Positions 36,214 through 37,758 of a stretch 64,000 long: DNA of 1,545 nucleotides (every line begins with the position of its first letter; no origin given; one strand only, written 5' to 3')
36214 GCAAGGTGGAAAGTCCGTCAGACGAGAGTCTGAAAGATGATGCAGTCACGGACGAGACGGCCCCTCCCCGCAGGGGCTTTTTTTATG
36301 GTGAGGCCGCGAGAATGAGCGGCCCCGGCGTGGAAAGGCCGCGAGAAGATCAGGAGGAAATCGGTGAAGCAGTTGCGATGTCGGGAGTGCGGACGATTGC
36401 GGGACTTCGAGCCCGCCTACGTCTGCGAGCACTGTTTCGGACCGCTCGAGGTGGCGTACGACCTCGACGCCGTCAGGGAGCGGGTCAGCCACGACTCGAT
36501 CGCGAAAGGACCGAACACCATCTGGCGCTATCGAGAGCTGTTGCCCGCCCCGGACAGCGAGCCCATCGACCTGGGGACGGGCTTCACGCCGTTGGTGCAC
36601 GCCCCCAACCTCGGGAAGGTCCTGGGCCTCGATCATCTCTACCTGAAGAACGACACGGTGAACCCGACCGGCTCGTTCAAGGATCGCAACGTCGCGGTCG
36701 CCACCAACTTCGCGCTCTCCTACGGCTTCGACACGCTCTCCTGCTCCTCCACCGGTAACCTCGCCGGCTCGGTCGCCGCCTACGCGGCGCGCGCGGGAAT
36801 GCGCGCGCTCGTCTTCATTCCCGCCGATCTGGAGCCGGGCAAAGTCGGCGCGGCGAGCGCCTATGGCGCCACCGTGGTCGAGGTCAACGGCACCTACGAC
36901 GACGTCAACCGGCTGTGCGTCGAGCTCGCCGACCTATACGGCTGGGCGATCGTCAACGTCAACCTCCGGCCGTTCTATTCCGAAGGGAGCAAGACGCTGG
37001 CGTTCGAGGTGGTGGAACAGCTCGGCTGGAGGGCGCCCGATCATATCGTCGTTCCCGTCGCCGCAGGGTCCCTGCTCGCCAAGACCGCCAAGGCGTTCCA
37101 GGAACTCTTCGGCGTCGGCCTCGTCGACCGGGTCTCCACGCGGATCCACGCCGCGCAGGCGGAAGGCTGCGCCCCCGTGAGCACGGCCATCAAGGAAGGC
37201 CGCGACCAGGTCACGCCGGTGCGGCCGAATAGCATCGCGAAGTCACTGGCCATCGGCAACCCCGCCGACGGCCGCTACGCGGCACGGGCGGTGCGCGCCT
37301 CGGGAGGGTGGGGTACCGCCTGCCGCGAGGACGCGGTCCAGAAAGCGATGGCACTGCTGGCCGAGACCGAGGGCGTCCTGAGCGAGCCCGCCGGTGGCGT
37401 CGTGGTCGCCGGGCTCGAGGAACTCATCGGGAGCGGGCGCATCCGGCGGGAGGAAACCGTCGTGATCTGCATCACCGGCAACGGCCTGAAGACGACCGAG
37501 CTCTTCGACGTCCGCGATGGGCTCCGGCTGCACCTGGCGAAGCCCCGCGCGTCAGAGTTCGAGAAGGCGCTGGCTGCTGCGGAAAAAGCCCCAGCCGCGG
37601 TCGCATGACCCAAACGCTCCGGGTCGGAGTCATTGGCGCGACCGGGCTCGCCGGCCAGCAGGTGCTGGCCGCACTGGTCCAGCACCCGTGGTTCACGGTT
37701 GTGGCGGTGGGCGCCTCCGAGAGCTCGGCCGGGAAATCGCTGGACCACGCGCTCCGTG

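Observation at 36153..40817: SAM-I riboswitch plus terminator controlling a thrC-paralog/asd/ask/thrB operon: candidate O-phosphohomoserine route to methionine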

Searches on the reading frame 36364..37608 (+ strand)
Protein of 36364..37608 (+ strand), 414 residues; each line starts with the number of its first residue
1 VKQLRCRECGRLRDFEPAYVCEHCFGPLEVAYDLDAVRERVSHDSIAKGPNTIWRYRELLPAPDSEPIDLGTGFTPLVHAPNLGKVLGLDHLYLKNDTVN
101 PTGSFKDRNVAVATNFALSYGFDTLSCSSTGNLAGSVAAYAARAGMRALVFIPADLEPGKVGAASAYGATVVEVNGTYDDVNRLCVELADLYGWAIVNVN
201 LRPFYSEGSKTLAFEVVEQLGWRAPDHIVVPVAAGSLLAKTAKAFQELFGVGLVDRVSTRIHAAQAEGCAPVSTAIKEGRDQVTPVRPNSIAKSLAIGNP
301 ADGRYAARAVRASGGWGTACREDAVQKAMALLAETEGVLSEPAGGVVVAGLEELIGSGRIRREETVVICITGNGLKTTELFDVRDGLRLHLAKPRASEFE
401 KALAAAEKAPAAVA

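Call 4: search_protein_families(library=pfam, proteins=[window:36364-37608:+])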
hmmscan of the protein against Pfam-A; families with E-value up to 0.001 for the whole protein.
window:36364-37608:+ (414 aa): 1 family
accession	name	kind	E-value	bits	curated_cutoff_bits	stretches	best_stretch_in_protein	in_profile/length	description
PF00291.31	PALP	-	2.8e-72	244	35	1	69-372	2-295/295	Pyridoxal-phosphate dependent enzyme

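Call 5: search_protein_families(library=ncbifam, proteins=[window:36364-37608:+])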
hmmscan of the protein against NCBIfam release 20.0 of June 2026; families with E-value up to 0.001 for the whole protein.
window:36364-37608:+ (414 aa): 43 families (the best 25 are shown)
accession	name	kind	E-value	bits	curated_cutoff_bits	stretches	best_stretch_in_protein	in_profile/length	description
NF006050.0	PRK08197.1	equivalog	5.7e-90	302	303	1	2-383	7-390/406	threonine synthase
TIGR00260.1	thrC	equivalog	3e-80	269.9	167.1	1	53-379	1-340/340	threonine synthase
NF004170.0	PRK05638.1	equivalog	2e-67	227.7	421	1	4-377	2-358/442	threonine synthase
NF005035.0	PRK06450.1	equivalog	1.6e-49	168.5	301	1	2-377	2-337/338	threonine synthase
NF004996.0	PRK06381.1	equivalog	2e-42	145.4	266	1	73-373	14-317/319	threonine synthase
NF006205.0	PRK08329.1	equivalog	3.3e-40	138.2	358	1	4-377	2-346/347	threonine synthase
TIGR01127.1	ilvA_1Cterm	equivalog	7.3e-23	81.2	378.75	1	75-373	1-284/380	threonine ammonia-lyase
NF006390.0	PRK08639.1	equivalog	5.1e-21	75.1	421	1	75-373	26-313/418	threonine ammonia-lyase IlvA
NF005680.0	PRK07476.1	equivalog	7e-21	74.5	413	1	74-377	23-313/326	hydroxyectoine utilization dehydratase EutB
NF006094.0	PRK08246.1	subfamily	2.8e-19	69.7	331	1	75-376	24-305/310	serine/threonine dehydratase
NF005600.0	PRK07334.1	equivalog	5.3e-18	64.8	496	1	75-377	29-314/408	threonine ammonia-lyase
TIGR01124.1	ilvA_2Cterm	equivalog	6.2e-18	64.6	411.3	1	75-373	18-304/499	threonine ammonia-lyase, biosynthetic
TIGR03844.1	cysteate_syn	equivalog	4.2e-17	62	324.9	1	4-377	3-382/398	cysteate synthase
TIGR02079.1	THD1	equivalog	1.9e-16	59.9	440.55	1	75-385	17-317/410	threonine ammonia-lyase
NF005292.0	PRK06815.1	equivalog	2.5e-16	59.6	371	1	74-373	21-306/320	threonine/serine dehydratase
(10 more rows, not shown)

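Call 7: find_homologous_proteins(query=window:36364-37608:+)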
Query window:36364-37608:+ (414 aa): 8000 proteins with E <= 0.001 among 8000 candidates; the best 120 are listed.
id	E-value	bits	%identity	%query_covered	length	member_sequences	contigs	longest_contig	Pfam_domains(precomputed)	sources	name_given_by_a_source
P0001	9.0e-253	856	92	97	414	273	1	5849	PF00291.32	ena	-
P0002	4.1e-248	841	90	100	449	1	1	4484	PF00291.32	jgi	jgi:threonine synthase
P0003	7.9e-246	834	90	100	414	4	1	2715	PF00291.32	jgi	-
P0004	3.2e-245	832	90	100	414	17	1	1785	PF00291.32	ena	-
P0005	6.6e-243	824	90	100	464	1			PF00291.32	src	-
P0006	4.5e-241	818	88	100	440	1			PF00291.32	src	-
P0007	9.4e-239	810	87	100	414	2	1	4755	PF00291.32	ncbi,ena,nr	ncbi:MAG TPA: threonine synthase [Candidatus Angelobacter sp.]|nr:threonine synthase [Candidatus Ang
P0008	8.0e-238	807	87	100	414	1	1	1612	PF00291.32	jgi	jgi:threonine synthase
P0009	1.1e-237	807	87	100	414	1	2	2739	PF00291.32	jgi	jgi:threonine synthase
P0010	1.9e-237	806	86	100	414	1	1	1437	PF00291.32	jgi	jgi:threonine synthase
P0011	3.2e-237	805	87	100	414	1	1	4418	PF00291.32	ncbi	-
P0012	4.2e-237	805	87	100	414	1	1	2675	PF00291.32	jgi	jgi:threonine synthase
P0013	8.7e-237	804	87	100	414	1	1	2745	PF00291.32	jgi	-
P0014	2.5e-236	802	86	100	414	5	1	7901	PF00291.32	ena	-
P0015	2.9e-236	802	87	100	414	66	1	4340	PF00291.32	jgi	-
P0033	9.8e-233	790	84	100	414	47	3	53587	PF00291.32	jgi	-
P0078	2.5e-226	769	83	100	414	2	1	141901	PF00291.32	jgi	jgi:threonine synthase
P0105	1.4e-218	744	81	97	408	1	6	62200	PF00291.32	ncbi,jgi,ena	jgi:threonine synthase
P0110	4.4e-217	739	82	97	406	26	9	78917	PF00291.32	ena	-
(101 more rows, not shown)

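Call 10: find_encoding_contigs(protein=window:36364-37608:+, flank=10000, max_places=4)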
Protein window:36364-37608:+ (414 aa): 1 contig read that carries it; 1 place shown.
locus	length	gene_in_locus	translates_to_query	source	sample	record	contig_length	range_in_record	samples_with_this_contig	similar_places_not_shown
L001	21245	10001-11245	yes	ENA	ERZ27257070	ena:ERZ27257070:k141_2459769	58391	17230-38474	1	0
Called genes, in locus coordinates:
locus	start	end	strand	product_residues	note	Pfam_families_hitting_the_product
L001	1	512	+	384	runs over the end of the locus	PF00201:UDPGT (weak), PF04101:Glyco_tran_28_C, PF06722:EryCIII-like_C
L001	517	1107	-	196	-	PF00694:Aconitase_C, PF27512:LeuD, PF27434:LeuD_C (weak)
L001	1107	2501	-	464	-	PF00330:Aconitase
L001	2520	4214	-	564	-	PF07905:PucR, PF17853:GGDEF_2, PF13556:HTH_30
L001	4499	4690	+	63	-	-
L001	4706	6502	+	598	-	PF02776:TPP_enzyme_N, PF00205:TPP_enzyme_M, PF02775:TPP_enzyme_C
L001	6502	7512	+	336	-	PF03446:NAD_binding_2 (weak), PF07991:KARI_N, PF01450:KARI_C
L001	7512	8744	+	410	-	PF00682:HMGL-like, PF22617:HCS_D2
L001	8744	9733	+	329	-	PF01063:Aminotran_4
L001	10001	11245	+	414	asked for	PF00291:PALP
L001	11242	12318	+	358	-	PF01118:Semialdhyde_dh, PF02774:Semialdhyde_dhC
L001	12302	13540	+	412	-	PF00696:AA_kinase, PF01842:ACT (weak), PF22468:ACT_9, PF13840:ACT_7, PF01842:ACT (weak), PF22468:ACT_9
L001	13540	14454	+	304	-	PF00288:GHMP_kinases_N, PF08544:GHMP_kinases_C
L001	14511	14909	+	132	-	-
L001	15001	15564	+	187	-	-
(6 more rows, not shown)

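Call 11: search_solved_structures(query=window:36364-37608:+, max_evalue=1e-10)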
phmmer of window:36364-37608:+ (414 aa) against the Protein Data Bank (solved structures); distinct sequences matched with E-value up to 1e-10: 16.
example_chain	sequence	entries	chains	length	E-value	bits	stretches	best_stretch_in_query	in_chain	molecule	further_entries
2zsj_A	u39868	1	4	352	1.4e-57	198.7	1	52-378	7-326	Threonine synthase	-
6cgq_A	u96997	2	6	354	1.2e-56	195.6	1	51-378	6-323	Threonine synthase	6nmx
1uim_A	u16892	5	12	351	1.8e-56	195.1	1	50-378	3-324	Threonine Synthase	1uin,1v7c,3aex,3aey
2d1f_A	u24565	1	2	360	9.9e-55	189.3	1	50-379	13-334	Threonine synthase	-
1e5x_A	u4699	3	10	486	2e-31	112.6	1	31-379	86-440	THREONINE SYNTHASE | THREONINE SYNTHASE 1, CHLOROPLASTIC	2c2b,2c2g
1pwe_A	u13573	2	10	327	1.2e-16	64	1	75-351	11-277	L-serine dehydratase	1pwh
4h27_A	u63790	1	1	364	2.8e-16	62.7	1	66-380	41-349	L-serine dehydratase/L-threonine deaminase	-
2rkb_A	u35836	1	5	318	9e-16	61.1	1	74-380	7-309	Serine dehydratase-like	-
1p5j_A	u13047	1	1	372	2.2e-15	59.8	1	66-385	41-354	L-serine dehydratase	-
1ve5_A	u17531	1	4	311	5.1e-15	58.6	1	73-349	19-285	Threonine deaminase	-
9d2q_A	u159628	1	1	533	1.3e-14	57.2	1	68-368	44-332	L-threonine dehydratase biosynthetic IlvA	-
1tdj_A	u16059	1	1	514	1.3e-14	57.2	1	70-368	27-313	BIOSYNTHETIC THREONINE DEAMINASE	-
8zkv_A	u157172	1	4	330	1.6e-14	56.9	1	70-368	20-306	L-threonine dehydratase biosynthetic IlvA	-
43cq_A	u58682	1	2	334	1.7e-14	56.9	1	71-368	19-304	L-threonine dehydratase biosynthetic IlvA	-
8y1j_A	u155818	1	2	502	2.6e-11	46.4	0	75-245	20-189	L-threonine dehydratase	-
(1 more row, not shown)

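Call 33: find_encoding_contigs(protein=P0078, flank=10000, max_places=2)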
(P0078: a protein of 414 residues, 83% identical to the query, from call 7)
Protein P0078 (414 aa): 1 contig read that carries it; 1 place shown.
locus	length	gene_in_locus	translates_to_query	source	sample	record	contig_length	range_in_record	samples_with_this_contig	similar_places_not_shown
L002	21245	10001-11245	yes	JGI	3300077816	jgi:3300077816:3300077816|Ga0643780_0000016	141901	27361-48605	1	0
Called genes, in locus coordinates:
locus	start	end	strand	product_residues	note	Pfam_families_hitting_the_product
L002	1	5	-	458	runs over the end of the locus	PF14870:PSII_BNR (faint), PF15902:Sortilin-Vps10 (faint)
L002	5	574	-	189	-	PF04542:Sigma70_r2, PF08281:Sigma70_r4_2, PF00196:GerE (weak), PF04545:Sigma70_r4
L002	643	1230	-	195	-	PF00694:Aconitase_C, PF27512:LeuD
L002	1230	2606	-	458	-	PF00330:Aconitase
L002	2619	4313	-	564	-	PF07905:PucR, PF17853:GGDEF_2, PF13556:HTH_30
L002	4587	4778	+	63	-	-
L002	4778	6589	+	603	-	PF02776:TPP_enzyme_N, PF00205:TPP_enzyme_M, PF02775:TPP_enzyme_C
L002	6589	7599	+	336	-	PF02826:2-Hacid_dh_C (faint), PF03446:NAD_binding_2 (weak), PF03807:F420_oxidored (weak), PF07991:KARI_N, PF01450:KARI_C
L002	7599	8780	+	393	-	PF00682:HMGL-like, PF22617:HCS_D2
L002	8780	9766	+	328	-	PF01063:Aminotran_4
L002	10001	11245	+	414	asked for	PF00291:PALP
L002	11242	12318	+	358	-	PF01118:Semialdhyde_dh, PF02774:Semialdhyde_dhC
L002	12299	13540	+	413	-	PF00696:AA_kinase, PF01842:ACT (weak), PF22468:ACT_9, PF13840:ACT_7, PF01842:ACT (weak), PF22468:ACT_9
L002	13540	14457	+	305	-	PF00288:GHMP_kinases_N, PF08544:GHMP_kinases_C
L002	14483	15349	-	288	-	PF00294:PfkB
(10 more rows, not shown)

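Call 34: find_encoding_contigs(protein=P0105, flank=10000, max_places=3)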
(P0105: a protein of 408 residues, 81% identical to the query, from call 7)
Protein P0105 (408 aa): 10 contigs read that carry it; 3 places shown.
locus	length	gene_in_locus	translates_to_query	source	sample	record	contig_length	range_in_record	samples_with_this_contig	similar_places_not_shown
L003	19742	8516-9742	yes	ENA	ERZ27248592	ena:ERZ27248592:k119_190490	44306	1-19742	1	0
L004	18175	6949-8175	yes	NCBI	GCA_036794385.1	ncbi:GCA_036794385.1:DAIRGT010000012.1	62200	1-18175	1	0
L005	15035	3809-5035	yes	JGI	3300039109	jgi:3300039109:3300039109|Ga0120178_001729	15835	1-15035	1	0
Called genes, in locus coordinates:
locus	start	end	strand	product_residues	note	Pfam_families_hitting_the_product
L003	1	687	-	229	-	?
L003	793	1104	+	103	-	-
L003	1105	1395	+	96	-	-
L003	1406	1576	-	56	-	-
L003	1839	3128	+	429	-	PF01370:Epimerase, PF16363:GDP_Man_Dehyd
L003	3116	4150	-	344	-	PF03706:LPG_synthase_TM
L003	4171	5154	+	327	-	PF01073:3Beta_HSD, PF01370:Epimerase, PF02719:Polysacc_synt_2 (faint), PF04321:RmlD_sub_bind, PF07993:NAD_binding_4 (faint), PF13460:NAD_binding_10, PF16363:GDP_Man_Dehyd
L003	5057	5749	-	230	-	PF00535:Glycos_transf_2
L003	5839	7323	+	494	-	PF09852:DUF2079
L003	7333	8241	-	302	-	-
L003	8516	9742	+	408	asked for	PF00291:PALP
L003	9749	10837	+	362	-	PF01118:Semialdhyde_dh, PF02774:Semialdhyde_dhC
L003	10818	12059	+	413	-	PF00696:AA_kinase, PF01842:ACT (faint), PF22468:ACT_9, PF13840:ACT_7, PF22468:ACT_9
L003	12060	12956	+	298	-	PF00288:GHMP_kinases_N, PF08544:GHMP_kinases_C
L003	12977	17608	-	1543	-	PF00310:GATase_2, PF04898:Glu_syn_central, PF01645:Glu_synthase, PF01493:GXGXG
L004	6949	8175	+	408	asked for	PF00291:PALP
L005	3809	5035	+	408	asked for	PF00291:PALP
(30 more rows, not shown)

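Call 35: search_protein_representatives(protein=window:36364-37608:+)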
Query: 414 residues. Proteins with E-value up to 0.001 (for the whole library): 16088; up to 1e-10: 7545; up to 1e-30: 2068. The best 150 are listed.
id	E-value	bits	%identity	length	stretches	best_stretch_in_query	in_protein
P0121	1.1e-138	479.0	54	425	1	2-400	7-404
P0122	1.6e-130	452.1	52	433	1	3-410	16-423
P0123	6.6e-117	407.3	50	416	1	2-380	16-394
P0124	8.6e-116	403.6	53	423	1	6-390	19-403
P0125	6.9e-114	397.4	53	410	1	4-380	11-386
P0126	2.4e-113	395.6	48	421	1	3-388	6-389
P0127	2.5e-109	382.4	50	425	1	3-380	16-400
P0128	9.1e-101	354.2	54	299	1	3-297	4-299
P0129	4.5e-98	345.3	60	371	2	72-260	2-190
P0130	9.9e-98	344.2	45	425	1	3-379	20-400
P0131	1.0e-96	340.8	47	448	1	20-384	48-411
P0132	8.2e-95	334.6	60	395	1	3-261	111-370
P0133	6.9e-94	331.5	43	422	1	4-381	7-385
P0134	9.4e-94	331.1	50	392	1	4-382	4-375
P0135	6.4e-93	328.3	56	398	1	53-328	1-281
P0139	1.8e-90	320.2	45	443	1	6-379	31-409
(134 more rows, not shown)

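Call 37: list_cluster_members(proteins=[P0121, P0122, P0123, P0124, P0125, P0126, P0127, P0130, P0133, P0139])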
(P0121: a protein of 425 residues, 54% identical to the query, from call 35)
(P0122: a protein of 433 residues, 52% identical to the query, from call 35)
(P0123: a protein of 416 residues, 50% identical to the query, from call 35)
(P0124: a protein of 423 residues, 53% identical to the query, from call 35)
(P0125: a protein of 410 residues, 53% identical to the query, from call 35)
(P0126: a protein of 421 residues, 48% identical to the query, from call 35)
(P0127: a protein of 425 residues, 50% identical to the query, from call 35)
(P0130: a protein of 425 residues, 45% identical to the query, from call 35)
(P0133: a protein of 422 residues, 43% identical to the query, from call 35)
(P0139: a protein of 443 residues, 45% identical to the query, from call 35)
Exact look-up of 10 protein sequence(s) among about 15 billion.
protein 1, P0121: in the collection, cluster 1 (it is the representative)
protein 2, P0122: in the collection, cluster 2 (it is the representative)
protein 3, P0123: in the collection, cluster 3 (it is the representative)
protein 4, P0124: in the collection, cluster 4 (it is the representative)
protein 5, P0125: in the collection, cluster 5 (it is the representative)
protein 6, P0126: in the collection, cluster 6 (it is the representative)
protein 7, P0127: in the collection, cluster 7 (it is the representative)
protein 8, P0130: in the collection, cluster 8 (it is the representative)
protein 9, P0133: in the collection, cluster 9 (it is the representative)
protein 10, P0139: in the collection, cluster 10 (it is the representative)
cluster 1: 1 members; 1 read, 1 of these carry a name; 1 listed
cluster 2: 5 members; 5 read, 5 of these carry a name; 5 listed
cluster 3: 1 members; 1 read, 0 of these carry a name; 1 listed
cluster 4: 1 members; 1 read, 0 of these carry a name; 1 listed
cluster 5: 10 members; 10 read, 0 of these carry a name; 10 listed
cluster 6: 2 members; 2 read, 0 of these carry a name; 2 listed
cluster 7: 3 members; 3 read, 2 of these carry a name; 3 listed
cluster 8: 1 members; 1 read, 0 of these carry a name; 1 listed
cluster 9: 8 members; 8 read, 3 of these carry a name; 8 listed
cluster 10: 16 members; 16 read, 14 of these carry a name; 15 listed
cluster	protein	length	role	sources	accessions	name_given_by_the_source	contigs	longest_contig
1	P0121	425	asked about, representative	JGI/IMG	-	threonine synthase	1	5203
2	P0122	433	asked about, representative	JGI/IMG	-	threonine synthase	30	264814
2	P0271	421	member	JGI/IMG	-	threonine synthase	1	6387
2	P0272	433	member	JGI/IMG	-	threonine synthase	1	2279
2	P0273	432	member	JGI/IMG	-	threonine synthase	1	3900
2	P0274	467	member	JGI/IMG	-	threonine synthase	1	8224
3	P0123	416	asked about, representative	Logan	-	-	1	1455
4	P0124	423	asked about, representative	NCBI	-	-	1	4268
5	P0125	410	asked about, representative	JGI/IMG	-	-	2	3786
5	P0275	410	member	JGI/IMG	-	-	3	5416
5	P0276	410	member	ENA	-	-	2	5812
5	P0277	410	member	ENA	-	-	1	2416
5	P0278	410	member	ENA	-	-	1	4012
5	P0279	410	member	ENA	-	-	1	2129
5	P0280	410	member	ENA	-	-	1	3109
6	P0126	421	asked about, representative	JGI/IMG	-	-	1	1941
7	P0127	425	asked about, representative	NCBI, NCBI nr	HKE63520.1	MAG TPA: threonine synthase [Micromonosporaceae bacterium] | threonine synthase [Micromonosporaceae bacterium]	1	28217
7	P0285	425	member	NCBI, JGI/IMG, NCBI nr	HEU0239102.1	MAG TPA: threonine synthase [Micromonosporaceae bacterium] | threonine synthase | threonine synthase [Micromonosporaceae bacterium]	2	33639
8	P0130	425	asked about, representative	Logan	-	-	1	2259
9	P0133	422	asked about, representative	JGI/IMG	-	threonine synthase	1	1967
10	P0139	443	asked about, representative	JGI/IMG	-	threonine synthase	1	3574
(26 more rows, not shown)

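Call 38: find_encoding_contigs(protein=P0285, flank=8000, max_places=2)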
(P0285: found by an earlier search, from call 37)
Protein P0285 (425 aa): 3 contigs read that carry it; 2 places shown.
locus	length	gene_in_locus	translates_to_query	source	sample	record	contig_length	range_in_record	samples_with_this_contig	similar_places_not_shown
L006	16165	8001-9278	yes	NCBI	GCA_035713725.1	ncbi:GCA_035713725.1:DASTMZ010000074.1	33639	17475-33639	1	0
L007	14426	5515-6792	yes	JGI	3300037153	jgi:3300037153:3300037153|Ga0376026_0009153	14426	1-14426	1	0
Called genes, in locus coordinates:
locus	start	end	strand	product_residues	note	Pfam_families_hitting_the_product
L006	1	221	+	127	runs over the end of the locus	PF18029:Glyoxalase_6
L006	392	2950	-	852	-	PF02359:CDC48_N (weak), PF00005:ABC_tran (faint), PF13191:AAA_16 (weak), PF13245:AAA_19 (faint), PF00004:AAA, PF17862:AAA_lid_3, PF00004:AAA, PF17862:AAA_lid_3, +9 more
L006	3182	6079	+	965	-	PF02129:Peptidase_S15, PF12740:PETase (faint), PF00561:Abhydrolase_1, PF01738:DLH (faint), PF12146:Hydrolase_4, PF08530:PepX_C, PF00005:ABC_tran, PF13304:AAA_21 (weak), +1 more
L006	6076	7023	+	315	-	-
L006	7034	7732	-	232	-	PF00300:His_Phos_1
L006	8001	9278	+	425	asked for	PF00291:PALP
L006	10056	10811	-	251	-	PF01022:HTH_5 (weak), PF12840:HTH_20 (weak), PF13412:HTH_24 (weak), PF09339:HTH_IclR (weak)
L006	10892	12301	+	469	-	PF05977:MFS_3, PF07690:MFS_1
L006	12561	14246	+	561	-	PF00171:Aldedh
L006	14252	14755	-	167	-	PF13302:Acetyltransf_3, PF00583:Acetyltransf_1, PF13673:Acetyltransf_10, PF13508:Acetyltransf_7, PF08445:FR47 (weak)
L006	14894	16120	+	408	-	-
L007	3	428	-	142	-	?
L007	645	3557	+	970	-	PF02129:Peptidase_S15, PF12740:PETase (faint), PF00561:Abhydrolase_1, PF01738:DLH (faint), PF12146:Hydrolase_4, PF08530:PepX_C, PF00005:ABC_tran, PF13304:AAA_21 (weak), +1 more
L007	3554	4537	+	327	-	-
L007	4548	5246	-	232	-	PF00300:His_Phos_1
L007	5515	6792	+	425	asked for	PF00291:PALP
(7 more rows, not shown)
